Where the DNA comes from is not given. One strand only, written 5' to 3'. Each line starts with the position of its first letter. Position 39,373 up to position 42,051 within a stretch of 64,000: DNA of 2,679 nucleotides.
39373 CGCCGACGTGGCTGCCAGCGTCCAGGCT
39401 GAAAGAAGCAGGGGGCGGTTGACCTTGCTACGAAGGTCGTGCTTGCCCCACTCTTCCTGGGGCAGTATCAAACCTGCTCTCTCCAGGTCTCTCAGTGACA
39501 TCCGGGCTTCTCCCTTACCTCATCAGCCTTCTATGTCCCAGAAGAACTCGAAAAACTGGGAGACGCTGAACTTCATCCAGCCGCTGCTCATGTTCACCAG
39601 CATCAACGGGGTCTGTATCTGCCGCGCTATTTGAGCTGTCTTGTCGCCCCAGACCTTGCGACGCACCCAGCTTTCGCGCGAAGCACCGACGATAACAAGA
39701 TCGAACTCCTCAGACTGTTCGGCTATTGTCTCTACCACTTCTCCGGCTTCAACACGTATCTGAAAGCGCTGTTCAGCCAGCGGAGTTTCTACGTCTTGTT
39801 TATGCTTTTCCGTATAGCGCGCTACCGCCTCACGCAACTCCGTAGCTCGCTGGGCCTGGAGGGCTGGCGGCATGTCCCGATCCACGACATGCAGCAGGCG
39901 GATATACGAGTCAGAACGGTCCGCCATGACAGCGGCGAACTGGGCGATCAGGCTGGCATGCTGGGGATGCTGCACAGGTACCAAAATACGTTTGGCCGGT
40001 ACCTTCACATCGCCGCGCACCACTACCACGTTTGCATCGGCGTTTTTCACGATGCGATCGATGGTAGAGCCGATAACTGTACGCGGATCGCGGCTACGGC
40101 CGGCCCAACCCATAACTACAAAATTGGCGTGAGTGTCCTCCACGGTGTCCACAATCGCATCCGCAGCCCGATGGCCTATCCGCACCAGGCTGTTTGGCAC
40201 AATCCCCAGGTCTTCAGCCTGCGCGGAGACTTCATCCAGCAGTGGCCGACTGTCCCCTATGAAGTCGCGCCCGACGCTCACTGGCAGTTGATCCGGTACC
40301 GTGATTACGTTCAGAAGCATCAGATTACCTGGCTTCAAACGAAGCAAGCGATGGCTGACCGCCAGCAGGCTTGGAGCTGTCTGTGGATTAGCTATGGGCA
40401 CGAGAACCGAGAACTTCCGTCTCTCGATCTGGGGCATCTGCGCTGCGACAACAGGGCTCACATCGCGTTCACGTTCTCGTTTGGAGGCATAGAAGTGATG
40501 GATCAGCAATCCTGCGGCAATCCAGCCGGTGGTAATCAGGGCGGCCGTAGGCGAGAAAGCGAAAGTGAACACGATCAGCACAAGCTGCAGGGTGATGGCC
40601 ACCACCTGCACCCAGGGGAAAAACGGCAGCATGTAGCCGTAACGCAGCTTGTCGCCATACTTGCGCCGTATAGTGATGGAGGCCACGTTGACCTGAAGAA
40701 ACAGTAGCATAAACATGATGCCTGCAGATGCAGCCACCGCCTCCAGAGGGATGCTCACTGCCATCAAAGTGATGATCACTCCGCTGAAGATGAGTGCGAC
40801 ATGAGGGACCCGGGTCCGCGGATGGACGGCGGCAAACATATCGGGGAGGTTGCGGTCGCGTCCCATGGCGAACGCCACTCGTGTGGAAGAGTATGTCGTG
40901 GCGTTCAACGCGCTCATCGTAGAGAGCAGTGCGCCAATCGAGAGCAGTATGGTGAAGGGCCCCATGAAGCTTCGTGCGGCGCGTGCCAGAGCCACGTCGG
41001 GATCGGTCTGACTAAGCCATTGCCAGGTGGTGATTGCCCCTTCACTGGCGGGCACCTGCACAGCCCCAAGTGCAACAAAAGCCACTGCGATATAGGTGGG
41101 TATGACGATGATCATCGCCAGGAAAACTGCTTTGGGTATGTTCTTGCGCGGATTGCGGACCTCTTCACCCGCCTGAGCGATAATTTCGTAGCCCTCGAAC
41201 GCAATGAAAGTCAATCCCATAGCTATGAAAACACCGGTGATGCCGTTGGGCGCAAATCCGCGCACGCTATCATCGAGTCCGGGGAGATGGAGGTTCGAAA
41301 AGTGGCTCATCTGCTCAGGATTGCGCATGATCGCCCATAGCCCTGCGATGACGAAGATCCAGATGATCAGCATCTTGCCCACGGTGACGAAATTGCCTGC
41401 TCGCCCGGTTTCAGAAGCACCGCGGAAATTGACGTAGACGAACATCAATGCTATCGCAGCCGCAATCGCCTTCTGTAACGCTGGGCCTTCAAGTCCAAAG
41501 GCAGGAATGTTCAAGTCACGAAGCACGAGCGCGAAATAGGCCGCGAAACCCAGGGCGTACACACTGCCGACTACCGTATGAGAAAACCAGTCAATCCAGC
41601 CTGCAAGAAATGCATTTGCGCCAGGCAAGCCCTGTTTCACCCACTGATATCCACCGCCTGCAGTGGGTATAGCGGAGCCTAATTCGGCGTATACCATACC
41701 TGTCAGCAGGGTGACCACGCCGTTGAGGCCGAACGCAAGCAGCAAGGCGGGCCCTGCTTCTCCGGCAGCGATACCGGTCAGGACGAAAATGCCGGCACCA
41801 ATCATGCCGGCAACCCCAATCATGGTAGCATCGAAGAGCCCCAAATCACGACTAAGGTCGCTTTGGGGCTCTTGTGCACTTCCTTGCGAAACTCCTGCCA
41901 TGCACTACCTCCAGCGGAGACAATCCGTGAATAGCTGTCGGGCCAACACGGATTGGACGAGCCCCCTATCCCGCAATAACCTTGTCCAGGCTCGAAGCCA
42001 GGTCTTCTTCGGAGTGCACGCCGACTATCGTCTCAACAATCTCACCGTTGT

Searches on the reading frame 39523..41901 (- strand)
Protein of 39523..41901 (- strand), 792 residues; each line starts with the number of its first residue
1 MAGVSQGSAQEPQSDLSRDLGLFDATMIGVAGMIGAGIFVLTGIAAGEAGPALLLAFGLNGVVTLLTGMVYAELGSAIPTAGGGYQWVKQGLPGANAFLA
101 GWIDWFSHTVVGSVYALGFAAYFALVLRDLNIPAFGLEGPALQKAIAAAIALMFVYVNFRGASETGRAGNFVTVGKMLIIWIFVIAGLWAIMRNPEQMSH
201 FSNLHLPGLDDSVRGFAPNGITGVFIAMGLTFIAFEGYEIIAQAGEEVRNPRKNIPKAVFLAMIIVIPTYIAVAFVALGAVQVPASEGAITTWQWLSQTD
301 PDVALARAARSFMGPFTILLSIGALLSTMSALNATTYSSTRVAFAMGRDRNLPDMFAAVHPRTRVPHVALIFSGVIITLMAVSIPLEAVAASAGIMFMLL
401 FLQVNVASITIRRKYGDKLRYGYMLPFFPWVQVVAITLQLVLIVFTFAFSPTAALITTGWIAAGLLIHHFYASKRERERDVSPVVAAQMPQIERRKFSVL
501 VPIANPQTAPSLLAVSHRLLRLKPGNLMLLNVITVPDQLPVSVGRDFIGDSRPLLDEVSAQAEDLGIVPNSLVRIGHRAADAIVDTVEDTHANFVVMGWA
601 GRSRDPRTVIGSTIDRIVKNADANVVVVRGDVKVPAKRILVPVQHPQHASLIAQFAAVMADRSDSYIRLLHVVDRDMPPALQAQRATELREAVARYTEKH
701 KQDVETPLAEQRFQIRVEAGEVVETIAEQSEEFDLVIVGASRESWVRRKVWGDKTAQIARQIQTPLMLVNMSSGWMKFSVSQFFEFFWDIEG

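Call 71: search_protein_families(library=pfam, proteins=[window:39523-41901:-], max_evalue=0.00001)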
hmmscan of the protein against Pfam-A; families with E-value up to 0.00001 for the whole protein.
window:39523-41901:- (792 aa): 3 families
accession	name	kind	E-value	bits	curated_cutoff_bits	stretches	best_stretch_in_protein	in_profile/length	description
PF13520.12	AA_permease_2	-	2.8e-50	171.9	27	1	20-463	1-420/427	Amino acid permease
PF00324.27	AA_permease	-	2.1e-47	162.3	24.6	1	25-468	2-457/470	Amino acid permease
PF00582.32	Usp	-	5.5e-30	105.2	24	2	499-629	5-141/141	Universal stress protein family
